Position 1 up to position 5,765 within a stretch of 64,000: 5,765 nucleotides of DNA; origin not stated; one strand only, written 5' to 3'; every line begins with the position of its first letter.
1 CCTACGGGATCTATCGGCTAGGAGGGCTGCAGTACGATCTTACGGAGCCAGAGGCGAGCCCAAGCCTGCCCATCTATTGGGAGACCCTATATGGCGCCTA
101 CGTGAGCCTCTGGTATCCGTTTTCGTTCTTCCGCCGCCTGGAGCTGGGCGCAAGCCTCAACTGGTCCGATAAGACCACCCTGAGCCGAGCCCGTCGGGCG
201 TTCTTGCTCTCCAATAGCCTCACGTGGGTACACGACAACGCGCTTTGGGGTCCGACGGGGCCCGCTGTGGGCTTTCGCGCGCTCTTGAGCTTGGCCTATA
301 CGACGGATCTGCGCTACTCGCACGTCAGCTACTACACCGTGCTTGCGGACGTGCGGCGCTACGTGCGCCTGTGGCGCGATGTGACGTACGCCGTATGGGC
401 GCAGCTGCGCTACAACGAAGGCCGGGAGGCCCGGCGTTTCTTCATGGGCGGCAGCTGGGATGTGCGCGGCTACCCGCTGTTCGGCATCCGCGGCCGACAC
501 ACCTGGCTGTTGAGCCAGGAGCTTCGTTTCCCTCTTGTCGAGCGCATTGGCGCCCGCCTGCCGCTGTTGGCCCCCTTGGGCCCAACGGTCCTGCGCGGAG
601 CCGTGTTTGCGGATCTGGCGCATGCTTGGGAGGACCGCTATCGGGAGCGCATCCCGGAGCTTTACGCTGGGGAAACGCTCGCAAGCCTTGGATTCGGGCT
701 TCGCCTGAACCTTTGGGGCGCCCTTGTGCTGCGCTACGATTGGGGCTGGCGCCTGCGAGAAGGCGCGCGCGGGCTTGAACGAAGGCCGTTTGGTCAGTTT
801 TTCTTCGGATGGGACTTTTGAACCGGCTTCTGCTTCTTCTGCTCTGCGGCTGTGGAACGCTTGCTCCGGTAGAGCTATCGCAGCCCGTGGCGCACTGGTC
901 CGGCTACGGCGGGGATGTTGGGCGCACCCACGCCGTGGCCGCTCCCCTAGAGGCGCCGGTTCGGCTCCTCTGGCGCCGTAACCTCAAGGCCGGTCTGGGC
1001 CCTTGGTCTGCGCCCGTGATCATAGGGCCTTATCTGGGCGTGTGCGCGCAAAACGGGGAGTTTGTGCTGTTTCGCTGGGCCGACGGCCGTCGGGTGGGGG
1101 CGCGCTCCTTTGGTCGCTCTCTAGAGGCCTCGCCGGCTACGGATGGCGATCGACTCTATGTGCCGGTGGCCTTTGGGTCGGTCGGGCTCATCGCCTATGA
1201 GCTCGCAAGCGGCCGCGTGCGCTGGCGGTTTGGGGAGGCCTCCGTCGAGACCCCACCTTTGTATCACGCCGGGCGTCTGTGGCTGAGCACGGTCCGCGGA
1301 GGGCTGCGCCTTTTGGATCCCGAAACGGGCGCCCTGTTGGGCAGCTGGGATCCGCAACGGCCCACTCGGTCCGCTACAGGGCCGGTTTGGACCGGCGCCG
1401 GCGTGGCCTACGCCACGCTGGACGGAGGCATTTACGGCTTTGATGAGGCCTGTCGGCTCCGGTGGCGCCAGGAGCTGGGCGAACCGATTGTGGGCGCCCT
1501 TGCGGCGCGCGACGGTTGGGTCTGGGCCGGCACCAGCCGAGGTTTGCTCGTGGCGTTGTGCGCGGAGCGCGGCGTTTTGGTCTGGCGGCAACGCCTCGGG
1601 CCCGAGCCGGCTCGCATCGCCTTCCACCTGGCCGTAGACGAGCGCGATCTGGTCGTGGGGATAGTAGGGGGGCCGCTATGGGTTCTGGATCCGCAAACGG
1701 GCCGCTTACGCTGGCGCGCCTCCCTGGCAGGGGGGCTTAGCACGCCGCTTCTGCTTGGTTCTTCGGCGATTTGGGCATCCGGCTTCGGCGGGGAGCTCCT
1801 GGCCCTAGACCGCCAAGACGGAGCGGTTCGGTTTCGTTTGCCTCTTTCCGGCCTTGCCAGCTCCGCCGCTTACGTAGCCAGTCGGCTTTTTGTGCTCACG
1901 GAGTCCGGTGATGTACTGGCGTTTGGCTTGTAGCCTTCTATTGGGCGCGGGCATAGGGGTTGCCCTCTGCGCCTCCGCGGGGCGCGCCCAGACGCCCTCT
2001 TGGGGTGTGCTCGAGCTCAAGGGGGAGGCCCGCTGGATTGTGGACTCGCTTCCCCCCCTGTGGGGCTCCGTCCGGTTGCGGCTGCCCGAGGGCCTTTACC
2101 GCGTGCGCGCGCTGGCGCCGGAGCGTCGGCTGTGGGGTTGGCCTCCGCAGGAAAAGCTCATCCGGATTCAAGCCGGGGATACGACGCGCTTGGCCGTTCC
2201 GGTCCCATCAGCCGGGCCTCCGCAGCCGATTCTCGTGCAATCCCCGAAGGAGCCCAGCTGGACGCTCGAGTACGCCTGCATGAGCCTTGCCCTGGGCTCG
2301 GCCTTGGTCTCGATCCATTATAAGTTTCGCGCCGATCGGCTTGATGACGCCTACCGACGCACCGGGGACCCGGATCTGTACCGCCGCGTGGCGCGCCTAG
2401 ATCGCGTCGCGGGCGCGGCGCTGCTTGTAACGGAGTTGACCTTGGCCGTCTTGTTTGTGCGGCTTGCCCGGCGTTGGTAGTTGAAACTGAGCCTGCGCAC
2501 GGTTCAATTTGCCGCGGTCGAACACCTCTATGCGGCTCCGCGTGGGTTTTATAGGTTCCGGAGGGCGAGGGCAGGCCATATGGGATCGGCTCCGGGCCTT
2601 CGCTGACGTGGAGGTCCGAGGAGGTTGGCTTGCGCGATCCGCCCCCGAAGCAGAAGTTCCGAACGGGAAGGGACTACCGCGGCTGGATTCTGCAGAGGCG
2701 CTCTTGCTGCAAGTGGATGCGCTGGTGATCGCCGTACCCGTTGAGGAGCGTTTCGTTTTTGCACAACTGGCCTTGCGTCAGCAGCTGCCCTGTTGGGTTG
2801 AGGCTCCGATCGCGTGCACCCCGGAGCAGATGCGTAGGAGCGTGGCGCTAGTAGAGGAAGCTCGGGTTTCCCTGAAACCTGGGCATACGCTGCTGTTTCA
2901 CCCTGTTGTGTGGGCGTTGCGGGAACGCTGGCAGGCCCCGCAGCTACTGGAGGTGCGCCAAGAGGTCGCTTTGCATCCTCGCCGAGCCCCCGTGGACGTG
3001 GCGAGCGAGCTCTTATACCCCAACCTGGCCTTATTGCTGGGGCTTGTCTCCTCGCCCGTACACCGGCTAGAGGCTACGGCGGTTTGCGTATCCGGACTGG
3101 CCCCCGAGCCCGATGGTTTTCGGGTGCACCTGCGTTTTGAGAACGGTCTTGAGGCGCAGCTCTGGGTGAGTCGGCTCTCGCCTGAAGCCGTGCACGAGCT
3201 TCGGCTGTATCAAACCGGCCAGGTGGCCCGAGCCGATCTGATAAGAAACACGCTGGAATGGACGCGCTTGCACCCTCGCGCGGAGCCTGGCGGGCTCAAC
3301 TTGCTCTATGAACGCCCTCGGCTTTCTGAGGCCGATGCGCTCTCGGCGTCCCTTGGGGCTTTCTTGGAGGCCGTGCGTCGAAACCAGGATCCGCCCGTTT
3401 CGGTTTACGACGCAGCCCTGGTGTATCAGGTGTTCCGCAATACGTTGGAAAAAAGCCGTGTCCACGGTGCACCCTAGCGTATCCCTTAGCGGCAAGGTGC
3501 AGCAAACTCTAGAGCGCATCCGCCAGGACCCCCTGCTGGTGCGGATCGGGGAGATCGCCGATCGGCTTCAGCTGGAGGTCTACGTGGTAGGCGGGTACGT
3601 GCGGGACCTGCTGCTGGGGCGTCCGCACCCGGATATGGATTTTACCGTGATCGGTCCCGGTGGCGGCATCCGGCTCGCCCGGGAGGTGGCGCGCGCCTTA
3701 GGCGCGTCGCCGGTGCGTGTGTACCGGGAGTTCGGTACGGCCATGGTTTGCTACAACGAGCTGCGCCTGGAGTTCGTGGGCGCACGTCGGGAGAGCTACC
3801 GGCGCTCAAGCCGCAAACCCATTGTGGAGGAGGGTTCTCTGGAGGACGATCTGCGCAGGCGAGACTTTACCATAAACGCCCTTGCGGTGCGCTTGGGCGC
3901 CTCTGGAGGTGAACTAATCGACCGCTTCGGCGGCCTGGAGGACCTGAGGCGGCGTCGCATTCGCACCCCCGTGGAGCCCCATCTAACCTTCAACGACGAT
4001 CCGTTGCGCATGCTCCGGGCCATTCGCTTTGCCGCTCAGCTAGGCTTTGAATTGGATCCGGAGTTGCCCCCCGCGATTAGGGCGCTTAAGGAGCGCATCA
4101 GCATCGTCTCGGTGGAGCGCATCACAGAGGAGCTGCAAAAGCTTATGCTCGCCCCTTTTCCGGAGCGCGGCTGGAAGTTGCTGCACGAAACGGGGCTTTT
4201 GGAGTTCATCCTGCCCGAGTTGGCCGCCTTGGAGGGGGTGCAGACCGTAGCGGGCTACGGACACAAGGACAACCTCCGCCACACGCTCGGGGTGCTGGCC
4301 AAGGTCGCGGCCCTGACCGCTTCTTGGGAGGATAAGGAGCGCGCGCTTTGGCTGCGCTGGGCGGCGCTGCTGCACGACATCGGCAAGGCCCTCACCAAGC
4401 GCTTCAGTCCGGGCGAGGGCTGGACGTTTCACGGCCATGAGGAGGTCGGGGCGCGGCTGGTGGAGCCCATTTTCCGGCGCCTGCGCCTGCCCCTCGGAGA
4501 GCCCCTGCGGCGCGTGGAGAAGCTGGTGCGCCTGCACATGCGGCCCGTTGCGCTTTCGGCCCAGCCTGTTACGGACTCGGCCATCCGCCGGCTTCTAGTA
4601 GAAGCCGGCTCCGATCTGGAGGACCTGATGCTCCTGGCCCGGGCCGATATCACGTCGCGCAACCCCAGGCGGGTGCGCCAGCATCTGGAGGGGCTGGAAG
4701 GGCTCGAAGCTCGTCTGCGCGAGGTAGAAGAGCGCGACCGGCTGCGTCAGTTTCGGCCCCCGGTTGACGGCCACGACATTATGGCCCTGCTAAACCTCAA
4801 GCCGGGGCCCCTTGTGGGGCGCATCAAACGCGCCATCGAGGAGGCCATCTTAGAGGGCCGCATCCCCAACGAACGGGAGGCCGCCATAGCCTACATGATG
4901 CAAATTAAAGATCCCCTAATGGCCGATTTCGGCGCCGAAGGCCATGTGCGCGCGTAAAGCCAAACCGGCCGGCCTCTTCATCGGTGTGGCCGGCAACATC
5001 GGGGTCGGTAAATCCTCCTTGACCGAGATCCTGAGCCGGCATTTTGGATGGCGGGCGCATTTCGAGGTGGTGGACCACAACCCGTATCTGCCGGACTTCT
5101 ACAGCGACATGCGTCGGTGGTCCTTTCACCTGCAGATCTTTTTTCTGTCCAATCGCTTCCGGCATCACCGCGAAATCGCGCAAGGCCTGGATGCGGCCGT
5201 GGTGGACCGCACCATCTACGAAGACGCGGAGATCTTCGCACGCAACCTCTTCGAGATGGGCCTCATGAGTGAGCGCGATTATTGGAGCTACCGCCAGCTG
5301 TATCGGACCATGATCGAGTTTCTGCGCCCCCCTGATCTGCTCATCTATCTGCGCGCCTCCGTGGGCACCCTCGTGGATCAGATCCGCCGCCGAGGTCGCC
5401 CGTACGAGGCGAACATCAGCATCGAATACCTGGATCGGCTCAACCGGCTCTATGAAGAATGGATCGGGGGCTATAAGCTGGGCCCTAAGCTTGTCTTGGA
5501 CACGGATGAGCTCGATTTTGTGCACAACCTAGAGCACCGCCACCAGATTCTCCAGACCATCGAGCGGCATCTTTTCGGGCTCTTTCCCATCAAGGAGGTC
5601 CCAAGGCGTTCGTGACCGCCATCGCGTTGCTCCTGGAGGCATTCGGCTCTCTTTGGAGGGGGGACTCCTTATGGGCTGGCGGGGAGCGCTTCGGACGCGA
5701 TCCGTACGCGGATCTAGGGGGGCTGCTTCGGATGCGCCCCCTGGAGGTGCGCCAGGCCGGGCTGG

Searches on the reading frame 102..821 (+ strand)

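Call 30: search_protein_families(library=pfam, proteins=[window:102-821:+], max_evalue=0.0001)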
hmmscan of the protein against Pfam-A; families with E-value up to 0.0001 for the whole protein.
window:102-821:+ (239 aa): 1 family
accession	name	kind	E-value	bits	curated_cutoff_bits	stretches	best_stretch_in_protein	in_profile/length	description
PF01103.29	Omp85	-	5e-11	43.1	24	1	34-223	113-311/325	Omp85 superfamily domain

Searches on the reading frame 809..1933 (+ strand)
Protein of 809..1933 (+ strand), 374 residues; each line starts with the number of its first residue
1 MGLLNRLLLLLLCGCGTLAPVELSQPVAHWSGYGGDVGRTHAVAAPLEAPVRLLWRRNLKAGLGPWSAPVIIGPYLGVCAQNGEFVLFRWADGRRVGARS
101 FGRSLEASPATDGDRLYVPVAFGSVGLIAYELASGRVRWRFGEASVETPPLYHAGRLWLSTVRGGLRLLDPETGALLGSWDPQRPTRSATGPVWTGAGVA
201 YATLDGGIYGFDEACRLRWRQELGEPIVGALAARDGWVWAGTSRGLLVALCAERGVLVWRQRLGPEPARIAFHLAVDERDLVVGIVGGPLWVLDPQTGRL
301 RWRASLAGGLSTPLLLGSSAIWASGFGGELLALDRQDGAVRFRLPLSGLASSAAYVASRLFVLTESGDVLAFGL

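Call 30: search_protein_families(library=pfam, proteins=[window:809-1933:+], max_evalue=0.0001)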
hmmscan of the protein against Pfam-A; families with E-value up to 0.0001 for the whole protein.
window:809-1933:+ (374 aa): 3 families
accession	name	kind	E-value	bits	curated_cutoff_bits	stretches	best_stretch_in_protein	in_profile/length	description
PF13360.13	PQQ_2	-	1.8e-28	100.2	27.6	3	164-308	3-148/233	Outer membrane protein assembly factor BamB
PF13570.13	Beta-prop_ACSF4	-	2.2e-17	63.9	133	2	75-261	21-210/329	Beta-alanine-activating enzyme, beta-propeller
PF01011.28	PQQ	-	1.1e-05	24.8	26.7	0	143-236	46-134/595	Glucose/ethanol/alcohol dehydrogenase, beta-propeller domain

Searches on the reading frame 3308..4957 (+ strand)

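Call 30: search_protein_families(library=pfam, proteins=[window:3308-4957:+], max_evalue=0.0001)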
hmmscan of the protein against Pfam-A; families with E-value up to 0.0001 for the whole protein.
window:3308-4957:+ (549 aa): 4 families
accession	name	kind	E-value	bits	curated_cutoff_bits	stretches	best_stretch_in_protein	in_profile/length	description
PF01743.26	PolyA_pol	-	9.2e-26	91.1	23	1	91-219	1-126/126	Poly A polymerase head domain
PF12627.12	PolyA_pol_RNAbd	-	1.7e-19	69.7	22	1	246-307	1-62/64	Probable RNA and SrmB- binding site of polymerase A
PF01966.28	HD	-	1.1e-14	55.1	22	1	323-450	2-114/116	HD domain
PF13735.12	tRNA_NucTran2_2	-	1.1e-07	32.4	27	1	486-527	105-146/149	tRNA nucleotidyltransferase domain 2 putative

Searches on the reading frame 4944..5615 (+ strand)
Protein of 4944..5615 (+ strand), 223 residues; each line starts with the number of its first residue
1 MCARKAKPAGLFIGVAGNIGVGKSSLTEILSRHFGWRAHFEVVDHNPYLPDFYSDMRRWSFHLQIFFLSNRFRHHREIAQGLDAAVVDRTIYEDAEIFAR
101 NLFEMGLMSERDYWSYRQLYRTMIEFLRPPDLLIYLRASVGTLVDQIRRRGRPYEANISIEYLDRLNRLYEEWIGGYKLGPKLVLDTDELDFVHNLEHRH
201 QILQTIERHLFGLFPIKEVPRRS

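Call 30: search_protein_families(library=pfam, proteins=[window:4944-5615:+], max_evalue=0.0001)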
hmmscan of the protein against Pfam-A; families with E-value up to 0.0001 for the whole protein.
window:4944-5615:+ (223 aa): 2 families
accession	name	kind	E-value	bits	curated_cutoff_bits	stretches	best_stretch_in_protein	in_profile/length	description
PF01712.25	dNK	-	2.6e-54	184.5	27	1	13-209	1-201/203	Deoxynucleoside kinase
PF13238.12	AAA_18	-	3.9e-05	24.5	29.4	0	13-152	1-113/128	AAA domain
